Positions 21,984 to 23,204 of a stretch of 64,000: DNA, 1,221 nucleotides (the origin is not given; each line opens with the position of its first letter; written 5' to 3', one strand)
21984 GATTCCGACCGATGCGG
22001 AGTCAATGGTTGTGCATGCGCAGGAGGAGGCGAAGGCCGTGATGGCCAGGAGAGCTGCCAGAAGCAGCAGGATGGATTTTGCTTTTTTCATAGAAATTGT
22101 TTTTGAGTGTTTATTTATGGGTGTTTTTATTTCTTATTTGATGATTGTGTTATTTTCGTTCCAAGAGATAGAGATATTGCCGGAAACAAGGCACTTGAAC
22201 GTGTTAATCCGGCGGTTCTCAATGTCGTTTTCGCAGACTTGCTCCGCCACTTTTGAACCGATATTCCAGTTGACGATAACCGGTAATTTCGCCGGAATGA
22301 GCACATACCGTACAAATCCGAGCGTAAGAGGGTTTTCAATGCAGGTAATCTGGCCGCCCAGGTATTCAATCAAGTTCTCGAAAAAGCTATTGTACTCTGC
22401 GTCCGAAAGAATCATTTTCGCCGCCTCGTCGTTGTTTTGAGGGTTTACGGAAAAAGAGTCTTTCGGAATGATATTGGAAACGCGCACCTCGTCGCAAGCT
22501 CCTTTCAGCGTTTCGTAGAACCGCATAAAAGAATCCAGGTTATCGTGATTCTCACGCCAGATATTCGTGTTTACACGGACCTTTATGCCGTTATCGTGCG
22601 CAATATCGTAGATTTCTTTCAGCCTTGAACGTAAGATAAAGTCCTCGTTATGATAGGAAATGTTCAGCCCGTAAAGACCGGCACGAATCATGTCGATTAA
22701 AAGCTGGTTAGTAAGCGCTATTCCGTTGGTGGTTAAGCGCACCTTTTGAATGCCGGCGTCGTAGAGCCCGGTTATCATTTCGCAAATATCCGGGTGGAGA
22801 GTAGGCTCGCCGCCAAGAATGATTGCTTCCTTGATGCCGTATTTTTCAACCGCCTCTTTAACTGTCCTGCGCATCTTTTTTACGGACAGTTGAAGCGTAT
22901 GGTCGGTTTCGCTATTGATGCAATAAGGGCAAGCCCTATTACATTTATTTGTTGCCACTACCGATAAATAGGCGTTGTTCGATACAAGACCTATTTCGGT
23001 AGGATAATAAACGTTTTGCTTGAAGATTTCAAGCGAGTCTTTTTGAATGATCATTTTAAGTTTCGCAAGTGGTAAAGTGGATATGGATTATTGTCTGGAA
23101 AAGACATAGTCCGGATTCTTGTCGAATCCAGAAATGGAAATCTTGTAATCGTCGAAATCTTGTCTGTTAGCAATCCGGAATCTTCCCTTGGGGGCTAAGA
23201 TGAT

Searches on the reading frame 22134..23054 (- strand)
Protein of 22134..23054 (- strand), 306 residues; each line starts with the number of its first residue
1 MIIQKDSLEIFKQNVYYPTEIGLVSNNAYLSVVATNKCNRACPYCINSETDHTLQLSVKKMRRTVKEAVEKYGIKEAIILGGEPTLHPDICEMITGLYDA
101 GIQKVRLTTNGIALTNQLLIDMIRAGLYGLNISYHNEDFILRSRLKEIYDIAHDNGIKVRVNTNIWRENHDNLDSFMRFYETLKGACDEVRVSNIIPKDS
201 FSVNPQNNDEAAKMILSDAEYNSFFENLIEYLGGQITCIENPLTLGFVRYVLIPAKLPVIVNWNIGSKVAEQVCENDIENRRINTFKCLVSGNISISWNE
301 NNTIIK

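Call 83: search_protein_families(library=pfam, proteins=[window:22134-23054:-], max_evalue=0.0001)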
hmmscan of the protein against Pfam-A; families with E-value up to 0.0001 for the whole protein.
window:22134-23054:- (306 aa): 2 families
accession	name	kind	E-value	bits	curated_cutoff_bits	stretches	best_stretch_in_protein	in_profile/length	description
PF04055.27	Radical_SAM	-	1.5e-17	64.7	29.5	1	33-177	2-163/166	Radical SAM superfamily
PF13353.11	Fer4_12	-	1.3e-05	25.9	22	1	35-114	12-94/137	4Fe-4S single cluster domain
